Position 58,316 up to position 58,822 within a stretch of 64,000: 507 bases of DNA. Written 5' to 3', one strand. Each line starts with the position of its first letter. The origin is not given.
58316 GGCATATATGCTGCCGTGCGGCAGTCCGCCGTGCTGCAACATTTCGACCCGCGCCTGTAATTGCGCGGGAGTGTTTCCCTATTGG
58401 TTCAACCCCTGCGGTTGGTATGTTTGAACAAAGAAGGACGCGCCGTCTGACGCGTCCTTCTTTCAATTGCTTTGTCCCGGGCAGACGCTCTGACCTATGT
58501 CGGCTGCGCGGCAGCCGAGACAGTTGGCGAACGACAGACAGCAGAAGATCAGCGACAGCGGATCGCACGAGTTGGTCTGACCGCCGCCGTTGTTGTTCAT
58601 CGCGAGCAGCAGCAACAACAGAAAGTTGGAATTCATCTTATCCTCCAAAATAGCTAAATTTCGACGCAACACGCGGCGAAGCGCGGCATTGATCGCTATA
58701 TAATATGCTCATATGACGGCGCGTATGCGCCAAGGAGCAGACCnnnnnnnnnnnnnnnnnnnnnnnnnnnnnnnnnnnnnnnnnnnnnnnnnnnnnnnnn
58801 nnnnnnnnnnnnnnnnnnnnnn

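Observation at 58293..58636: Convergent pair of unannotated six-cysteine micro-proteins next to spoIVA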

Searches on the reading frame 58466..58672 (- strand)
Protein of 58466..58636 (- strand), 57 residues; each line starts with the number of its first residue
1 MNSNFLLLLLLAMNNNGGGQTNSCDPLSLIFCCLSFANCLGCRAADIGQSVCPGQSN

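Call 3: search_protein_families(library=ncbifam, proteins=[window:58466-58636:-, window:58466-58672:-], max_evalue=10)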
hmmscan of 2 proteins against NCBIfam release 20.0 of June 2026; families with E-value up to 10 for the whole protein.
seq(57 aa): 0 families

seq(69 aa): 0 families

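Call 4: search_protein_families(library=pfam, proteins=[window:58466-58636:-], max_evalue=10)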
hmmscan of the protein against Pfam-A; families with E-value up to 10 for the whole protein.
seq(57 aa): 0 families

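Call 6: find_homologous_proteins(query=window:58466-58636:-, max_evalue=10)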
Query seq(57 aa) (57 aa): 6 proteins with E <= 10 among 6 candidates.
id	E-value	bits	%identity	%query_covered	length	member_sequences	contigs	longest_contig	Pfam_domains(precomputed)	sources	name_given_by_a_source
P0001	1.0e-28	115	98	100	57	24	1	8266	-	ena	-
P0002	4.3e-27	110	96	100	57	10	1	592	-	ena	-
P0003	2.4e-24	101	96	89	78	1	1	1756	-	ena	-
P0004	4.9e-23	97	88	98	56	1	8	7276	-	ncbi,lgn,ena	-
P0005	2.7e-21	92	75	100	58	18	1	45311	-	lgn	-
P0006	1.2e-12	65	100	60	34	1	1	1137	-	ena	-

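Call 10: find_encoding_contigs(protein=P0005, flank=6000, max_places=4)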
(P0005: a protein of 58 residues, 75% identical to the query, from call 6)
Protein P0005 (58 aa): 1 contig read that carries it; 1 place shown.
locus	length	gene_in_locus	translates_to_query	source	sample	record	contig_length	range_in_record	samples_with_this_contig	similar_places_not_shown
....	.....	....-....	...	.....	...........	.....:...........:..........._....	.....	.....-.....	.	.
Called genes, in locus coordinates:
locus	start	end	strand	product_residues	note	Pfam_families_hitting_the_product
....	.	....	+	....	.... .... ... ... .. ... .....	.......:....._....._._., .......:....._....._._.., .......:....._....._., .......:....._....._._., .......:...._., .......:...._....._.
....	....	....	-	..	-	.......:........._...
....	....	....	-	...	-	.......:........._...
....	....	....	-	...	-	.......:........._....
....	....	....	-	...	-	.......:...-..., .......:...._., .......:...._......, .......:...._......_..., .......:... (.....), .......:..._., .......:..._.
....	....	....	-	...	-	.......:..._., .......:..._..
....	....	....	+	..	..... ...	-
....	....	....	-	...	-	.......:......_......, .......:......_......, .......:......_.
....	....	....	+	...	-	-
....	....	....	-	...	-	-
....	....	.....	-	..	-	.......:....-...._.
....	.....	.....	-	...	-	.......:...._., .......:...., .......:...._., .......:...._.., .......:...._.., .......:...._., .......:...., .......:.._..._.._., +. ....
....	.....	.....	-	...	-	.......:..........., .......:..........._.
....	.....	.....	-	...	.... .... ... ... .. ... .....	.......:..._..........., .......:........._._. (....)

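Call 12: find_encoding_contigs(protein=P0004, flank=6000, max_places=4)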
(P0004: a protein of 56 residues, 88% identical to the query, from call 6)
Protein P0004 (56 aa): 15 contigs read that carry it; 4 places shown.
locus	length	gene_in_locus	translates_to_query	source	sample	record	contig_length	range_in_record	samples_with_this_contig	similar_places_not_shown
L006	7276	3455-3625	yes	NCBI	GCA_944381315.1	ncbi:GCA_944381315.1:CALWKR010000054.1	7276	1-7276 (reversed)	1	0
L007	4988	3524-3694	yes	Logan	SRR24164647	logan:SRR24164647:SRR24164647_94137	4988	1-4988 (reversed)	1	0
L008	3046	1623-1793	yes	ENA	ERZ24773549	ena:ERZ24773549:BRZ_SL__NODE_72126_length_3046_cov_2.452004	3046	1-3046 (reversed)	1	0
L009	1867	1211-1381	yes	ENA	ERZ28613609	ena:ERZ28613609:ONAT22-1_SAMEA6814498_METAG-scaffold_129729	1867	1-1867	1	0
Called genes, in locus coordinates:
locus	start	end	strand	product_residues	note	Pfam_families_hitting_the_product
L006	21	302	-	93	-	PF01016:Ribosomal_L27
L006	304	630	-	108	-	PF04327:Peptidase_Prp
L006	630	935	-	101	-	PF00829:Ribosomal_L21p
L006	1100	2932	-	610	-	PF01541:GIY-YIG, PF27096:UvrC_M, PF02151:UVR (weak), PF22920:UvrC_RNaseH, PF08459:UvrC_RNaseH_dom, PF12826:HHH_2, PF14520:HHH_5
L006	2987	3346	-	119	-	PF12840:HTH_20, PF01022:HTH_5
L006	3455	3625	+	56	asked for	-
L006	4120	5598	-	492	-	PF09547:SpoIVA_ATPase, PF20438:SpoIVA_middle, PF20439:SpoIVA_C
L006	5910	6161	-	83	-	PF21645:FakA-like_M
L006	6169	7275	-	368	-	?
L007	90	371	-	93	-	PF01016:Ribosomal_L27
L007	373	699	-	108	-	PF04327:Peptidase_Prp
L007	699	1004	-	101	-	PF00829:Ribosomal_L21p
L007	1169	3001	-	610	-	PF01541:GIY-YIG, PF27096:UvrC_M, PF02151:UVR (weak), PF22920:UvrC_RNaseH, PF08459:UvrC_RNaseH_dom, PF12826:HHH_2, PF14520:HHH_5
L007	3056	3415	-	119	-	PF12840:HTH_20, PF01022:HTH_5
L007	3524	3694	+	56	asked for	-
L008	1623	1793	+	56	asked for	-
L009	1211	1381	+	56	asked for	-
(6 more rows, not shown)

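Call 18: find_related_loci(query=A1, collection=genome_contigs, flank=6000)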
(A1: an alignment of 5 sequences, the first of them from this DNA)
Query A1 (57 aa) in genome_contigs; peptide patterns used: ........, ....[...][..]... (x = any residue, [..] = any of these).
91 stretches matched a pattern; 4 encode a relative of the query (tblastn E <= 1e-3); 4 distinct loci.
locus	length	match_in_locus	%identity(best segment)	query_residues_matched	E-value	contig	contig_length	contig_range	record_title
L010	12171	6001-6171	98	1-57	5e-33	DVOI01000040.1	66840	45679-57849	MAG TPA_asm: Candidatus Ornithoclostridium faecigallinarum isolate ChiHcolR4-3946 ChiHcolR4__C122879_L66840_SRR6323285,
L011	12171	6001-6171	96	1-57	1e-32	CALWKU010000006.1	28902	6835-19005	MAG: uncultured Christensenellaceae bacterium isolate E27__bin398 genome assembly, contig: E27__k127_1327120, whole geno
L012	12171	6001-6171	77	1-57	2e-26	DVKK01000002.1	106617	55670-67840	MAG TPA_asm: Candidatus Ornithoclostridium excrementipullorum isolate ChiW5-1639 ChiW5__C3782_L106617_SRR5506738, whole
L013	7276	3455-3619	88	1-56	4e-23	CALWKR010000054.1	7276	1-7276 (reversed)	MAG: uncultured Christensenellaceae bacterium isolate E09__bin257 genome assembly, contig: E09__k127_8337829, whole geno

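Call 27: search_protein_representatives(alignment_id=A3)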
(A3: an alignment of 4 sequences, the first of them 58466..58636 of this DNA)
Query: 4 sequences, 57 profile positions. Proteins with E-value up to 0.001 (for the whole library): 5; up to 1e-10: 2; up to 1e-30: 1. The best 5 are listed.
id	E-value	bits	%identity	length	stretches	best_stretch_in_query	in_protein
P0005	3.2e-32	126.5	-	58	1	1-57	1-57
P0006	3.3e-15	72.0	-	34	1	1-34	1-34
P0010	2.8e-09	53.0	-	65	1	6-56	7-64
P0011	2.8e-07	46.6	-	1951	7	25-55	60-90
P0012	9.4e-04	35.3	-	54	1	2-49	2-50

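Call 30: find_homologous_proteins(query=A4, max_evalue=10)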
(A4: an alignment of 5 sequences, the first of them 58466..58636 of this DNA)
Query A4 (5 sequences) (57 aa, profile of the alignment): 16 proteins with E <= 10 among 844 candidates.
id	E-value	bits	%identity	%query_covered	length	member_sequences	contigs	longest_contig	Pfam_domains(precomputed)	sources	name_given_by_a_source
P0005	8.3e-28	114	75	100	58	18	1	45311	-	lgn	-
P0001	1.4e-27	113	98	100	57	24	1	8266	-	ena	-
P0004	2.0e-26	110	88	98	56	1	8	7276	-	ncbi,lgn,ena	-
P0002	2.3e-25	106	96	100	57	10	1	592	-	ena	-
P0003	6.3e-24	102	96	89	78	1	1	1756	-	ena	-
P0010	1.4e-23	100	53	77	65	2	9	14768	-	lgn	-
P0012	1.2e-18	85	53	67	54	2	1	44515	-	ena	-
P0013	1.0e-13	69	55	58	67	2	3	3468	-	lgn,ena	-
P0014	1.4e-13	68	75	35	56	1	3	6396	-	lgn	-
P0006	1.2e-12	65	100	60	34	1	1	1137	-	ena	-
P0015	6.0e-12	63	48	54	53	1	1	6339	-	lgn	-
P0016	3.6e-11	61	53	75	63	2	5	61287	-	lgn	-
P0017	6.1e-9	54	74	60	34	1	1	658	-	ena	-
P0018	1.4e-5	43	45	74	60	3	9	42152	-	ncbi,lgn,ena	-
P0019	7.6e-4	37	53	63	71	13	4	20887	-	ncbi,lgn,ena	-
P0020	9.7e-4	37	40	82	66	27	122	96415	-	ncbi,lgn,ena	-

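Call 32: find_encoding_contigs(protein=P0010, flank=6000, max_places=2)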
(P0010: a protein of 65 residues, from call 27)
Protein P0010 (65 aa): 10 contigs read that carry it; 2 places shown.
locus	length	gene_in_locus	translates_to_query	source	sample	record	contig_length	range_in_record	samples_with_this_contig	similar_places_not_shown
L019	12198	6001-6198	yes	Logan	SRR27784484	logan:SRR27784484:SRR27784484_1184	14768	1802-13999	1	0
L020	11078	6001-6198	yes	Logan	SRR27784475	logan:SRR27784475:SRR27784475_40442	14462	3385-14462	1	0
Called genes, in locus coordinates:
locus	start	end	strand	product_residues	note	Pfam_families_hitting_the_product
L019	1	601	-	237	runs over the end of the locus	-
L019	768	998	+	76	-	PF00381:PTS-HPr (weak)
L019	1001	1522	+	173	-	PF14277:DUF4364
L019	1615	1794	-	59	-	-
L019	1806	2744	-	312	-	PF02603:Hpr_kinase_N, PF07085:DRTGG (weak), PF07475:Hpr_kinase_C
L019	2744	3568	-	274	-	PF08282:Hydrolase_3, PF12710:HAD (faint), PF05116:S6PP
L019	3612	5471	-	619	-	PF01541:GIY-YIG, PF27096:UvrC_M, PF22920:UvrC_RNaseH, PF08459:UvrC_RNaseH_dom, PF12826:HHH_2 (weak), PF14520:HHH_5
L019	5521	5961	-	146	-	PF01022:HTH_5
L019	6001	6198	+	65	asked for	-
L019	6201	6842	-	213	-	-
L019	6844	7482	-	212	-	PF00226:DnaJ (weak)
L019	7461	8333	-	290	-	PF18937:DUF5685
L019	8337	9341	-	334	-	PF00579:tRNA-synt_1b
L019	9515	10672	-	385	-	PF00722:Glyco_hydro_16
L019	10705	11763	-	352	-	PF01063:Aminotran_4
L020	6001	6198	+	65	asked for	-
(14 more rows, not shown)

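Call 33: find_encoding_contigs(protein=P0012, flank=6000, max_places=2)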
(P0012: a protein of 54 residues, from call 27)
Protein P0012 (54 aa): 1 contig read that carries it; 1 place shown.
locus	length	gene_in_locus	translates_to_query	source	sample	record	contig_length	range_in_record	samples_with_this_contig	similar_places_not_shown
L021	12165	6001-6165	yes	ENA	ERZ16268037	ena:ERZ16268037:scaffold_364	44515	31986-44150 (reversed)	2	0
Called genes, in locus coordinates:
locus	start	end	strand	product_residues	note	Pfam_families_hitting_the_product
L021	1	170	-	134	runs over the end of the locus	PF12773:DZR, PF13240:Zn_Ribbon_1 (weak), PF13248:Zn_ribbon_3 (faint)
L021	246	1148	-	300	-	-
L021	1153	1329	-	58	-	-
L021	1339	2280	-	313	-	PF02603:Hpr_kinase_N, PF07475:Hpr_kinase_C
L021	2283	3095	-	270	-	PF00702:Hydrolase, PF05116:S6PP (faint), PF08282:Hydrolase_3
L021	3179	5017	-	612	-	PF01541:GIY-YIG, PF27096:UvrC_M, PF22920:UvrC_RNaseH, PF08459:UvrC_RNaseH_dom, PF12826:HHH_2, PF14520:HHH_5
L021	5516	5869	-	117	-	PF12840:HTH_20, PF01022:HTH_5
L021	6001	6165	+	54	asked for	-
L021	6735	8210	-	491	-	PF09547:SpoIVA_ATPase, PF20438:SpoIVA_middle, PF20439:SpoIVA_C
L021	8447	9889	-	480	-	PF12838:Fer4_7, PF12837:Fer4_6, PF13237:Fer4_10, PF00037:Fer4, PF13484:Fer4_16, PF12838:Fer4_7, PF00037:Fer4, PF02906:Fe_hyd_lg_C, +10 more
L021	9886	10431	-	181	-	PF00149:Metallophos, PF12850:Metallophos_2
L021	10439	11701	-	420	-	PF12897:Asp_aminotransf, PF00155:Aminotran_1_2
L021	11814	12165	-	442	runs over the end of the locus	PF00009:GTP_EFTU (weak), PF01926:MMR_HSR1, PF02421:FeoB_N, PF00009:GTP_EFTU, PF01926:MMR_HSR1, PF02421:FeoB_N, PF04548:AIG1, PF14714:KH_dom-like, +4 more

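Call 34: find_encoding_contigs(protein=P0016, flank=6000, max_places=2)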
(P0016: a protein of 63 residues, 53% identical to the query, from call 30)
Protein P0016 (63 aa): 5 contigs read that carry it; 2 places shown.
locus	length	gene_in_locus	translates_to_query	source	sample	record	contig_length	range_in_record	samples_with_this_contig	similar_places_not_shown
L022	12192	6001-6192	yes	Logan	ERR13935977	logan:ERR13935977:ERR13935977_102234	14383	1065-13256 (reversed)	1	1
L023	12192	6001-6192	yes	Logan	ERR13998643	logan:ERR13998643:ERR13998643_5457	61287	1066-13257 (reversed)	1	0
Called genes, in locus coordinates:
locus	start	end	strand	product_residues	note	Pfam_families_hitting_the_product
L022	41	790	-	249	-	PF01261:AP_endonuc_2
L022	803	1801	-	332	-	PF02826:2-Hacid_dh_C, PF03446:NAD_binding_2 (weak)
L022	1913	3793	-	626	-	PF01541:GIY-YIG, PF27096:UvrC_M, PF02151:UVR (weak), PF22920:UvrC_RNaseH, PF08459:UvrC_RNaseH_dom, PF12826:HHH_2, PF14520:HHH_5 (weak)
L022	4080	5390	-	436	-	PF00128:Alpha-amylase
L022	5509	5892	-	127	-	PF01022:HTH_5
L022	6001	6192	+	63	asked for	-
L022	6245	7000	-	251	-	-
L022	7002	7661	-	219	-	-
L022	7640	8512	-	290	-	PF18937:DUF5685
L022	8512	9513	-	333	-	PF00579:tRNA-synt_1b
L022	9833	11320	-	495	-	PF14821:Thr_synth_N, PF00291:PALP, PF24857:THR4_C (weak)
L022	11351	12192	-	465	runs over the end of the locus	PF00682:HMGL-like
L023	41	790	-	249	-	PF01261:AP_endonuc_2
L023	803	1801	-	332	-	PF02826:2-Hacid_dh_C, PF03446:NAD_binding_2 (weak)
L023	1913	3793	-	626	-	PF01541:GIY-YIG, PF27096:UvrC_M, PF02151:UVR (weak), PF22920:UvrC_RNaseH, PF08459:UvrC_RNaseH_dom, PF12826:HHH_2, PF14520:HHH_5 (weak)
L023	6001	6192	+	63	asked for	-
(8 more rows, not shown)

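Call 36: find_encoding_contigs(protein=P0020, flank=6000, max_places=4)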
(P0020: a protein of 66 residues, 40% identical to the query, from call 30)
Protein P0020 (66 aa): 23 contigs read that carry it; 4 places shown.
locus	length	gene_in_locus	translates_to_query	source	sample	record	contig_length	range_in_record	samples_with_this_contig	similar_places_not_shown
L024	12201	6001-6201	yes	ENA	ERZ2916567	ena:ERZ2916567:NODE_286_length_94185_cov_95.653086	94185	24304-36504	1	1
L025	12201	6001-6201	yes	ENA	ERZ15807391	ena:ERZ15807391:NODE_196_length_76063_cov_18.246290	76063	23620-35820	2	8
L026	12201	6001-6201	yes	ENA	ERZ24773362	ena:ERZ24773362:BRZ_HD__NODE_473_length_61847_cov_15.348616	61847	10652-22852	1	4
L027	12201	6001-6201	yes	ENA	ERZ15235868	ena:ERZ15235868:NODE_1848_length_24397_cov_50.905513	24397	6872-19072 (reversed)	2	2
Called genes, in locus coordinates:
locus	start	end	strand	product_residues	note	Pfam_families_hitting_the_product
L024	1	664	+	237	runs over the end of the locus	-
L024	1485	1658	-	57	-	-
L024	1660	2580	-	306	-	PF02603:Hpr_kinase_N, PF07475:Hpr_kinase_C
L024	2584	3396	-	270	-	PF00702:Hydrolase, PF02358:Trehalose_PPase (faint), PF08282:Hydrolase_3, PF12710:HAD (faint), PF05116:S6PP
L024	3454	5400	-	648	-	PF01541:GIY-YIG, PF27096:UvrC_M, PF22920:UvrC_RNaseH, PF08459:UvrC_RNaseH_dom, PF12826:HHH_2, PF14520:HHH_5 (weak)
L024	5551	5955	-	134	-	PF01022:HTH_5, PF12840:HTH_20 (weak)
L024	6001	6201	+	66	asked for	-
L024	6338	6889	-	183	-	-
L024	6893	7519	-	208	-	PF00226:DnaJ (weak)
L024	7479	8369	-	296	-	PF18937:DUF5685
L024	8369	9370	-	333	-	PF00579:tRNA-synt_1b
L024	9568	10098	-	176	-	PF02482:Ribosomal_S30AE, PF16321:Ribosom_S30AE_C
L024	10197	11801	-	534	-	-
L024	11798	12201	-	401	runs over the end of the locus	-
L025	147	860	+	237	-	-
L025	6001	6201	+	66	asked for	-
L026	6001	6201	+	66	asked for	-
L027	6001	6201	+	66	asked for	-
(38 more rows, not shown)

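Call 37: find_encoding_contigs(protein=P0019, flank=6000, max_places=2)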
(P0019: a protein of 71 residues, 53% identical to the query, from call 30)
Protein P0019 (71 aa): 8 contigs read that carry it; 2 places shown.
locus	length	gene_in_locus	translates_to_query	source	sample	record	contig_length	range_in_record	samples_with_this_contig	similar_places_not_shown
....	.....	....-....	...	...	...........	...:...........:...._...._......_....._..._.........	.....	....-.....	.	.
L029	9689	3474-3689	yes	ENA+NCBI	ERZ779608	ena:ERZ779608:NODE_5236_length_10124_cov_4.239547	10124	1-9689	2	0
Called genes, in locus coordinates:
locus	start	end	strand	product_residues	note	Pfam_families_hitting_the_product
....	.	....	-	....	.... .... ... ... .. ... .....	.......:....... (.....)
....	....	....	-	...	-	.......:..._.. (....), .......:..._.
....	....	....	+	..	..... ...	-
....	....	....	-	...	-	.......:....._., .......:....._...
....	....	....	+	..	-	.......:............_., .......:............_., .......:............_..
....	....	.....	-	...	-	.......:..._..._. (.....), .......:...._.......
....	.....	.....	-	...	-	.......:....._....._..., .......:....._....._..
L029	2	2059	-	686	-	?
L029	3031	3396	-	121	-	PF12840:HTH_20 (weak), PF01022:HTH_5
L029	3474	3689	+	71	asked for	-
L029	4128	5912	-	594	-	PF17297:PEPCK_N, PF00821:PEPCK_GTP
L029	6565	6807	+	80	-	PF00583:Acetyltransf_1, PF13508:Acetyltransf_7, PF13673:Acetyltransf_10 (weak)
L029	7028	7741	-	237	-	PF13545:HTH_Crp_2 (faint), PF00027:cNMP_binding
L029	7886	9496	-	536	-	PF02838:Glyco_hydro_20b, PF00728:Glyco_hydro_20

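Call 44: find_encoding_contigs(protein=P0015, flank=4000, max_places=1)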
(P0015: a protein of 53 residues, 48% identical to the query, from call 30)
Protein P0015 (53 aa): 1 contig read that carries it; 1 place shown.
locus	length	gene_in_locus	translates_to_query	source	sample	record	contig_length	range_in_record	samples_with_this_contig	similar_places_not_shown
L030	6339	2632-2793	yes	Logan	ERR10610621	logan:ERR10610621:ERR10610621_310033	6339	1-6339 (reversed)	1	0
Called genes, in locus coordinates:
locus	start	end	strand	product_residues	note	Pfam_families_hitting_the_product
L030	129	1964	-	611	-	PF01541:GIY-YIG, PF27096:UvrC_M, PF22920:UvrC_RNaseH, PF08459:UvrC_RNaseH_dom, PF00633:HHH (faint), PF14520:HHH_5, PF12826:HHH_2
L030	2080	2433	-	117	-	PF12840:HTH_20 (weak), PF01022:HTH_5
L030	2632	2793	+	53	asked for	-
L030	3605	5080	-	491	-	PF09547:SpoIVA_ATPase, PF20438:SpoIVA_middle, PF20439:SpoIVA_C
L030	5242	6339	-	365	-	?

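Call 45: find_encoding_contigs(protein=P0014, flank=4000, max_places=1)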
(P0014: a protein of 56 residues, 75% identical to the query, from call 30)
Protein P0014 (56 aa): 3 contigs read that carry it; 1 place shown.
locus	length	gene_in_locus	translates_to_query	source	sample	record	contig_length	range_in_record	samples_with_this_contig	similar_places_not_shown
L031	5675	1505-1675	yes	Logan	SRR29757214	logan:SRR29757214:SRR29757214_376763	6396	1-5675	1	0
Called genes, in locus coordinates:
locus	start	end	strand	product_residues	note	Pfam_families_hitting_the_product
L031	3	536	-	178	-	?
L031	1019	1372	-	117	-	PF12840:HTH_20, PF01022:HTH_5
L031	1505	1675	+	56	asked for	-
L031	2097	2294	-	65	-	-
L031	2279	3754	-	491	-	PF09547:SpoIVA_ATPase, PF20438:SpoIVA_middle, PF20439:SpoIVA_C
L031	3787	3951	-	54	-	-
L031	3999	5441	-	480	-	PF12838:Fer4_7, PF12837:Fer4_6, PF13237:Fer4_10, PF00037:Fer4, PF13484:Fer4_16, PF12838:Fer4_7, PF00037:Fer4, PF02906:Fe_hyd_lg_C, +10 more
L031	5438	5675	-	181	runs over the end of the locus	PF00149:Metallophos, PF12850:Metallophos_2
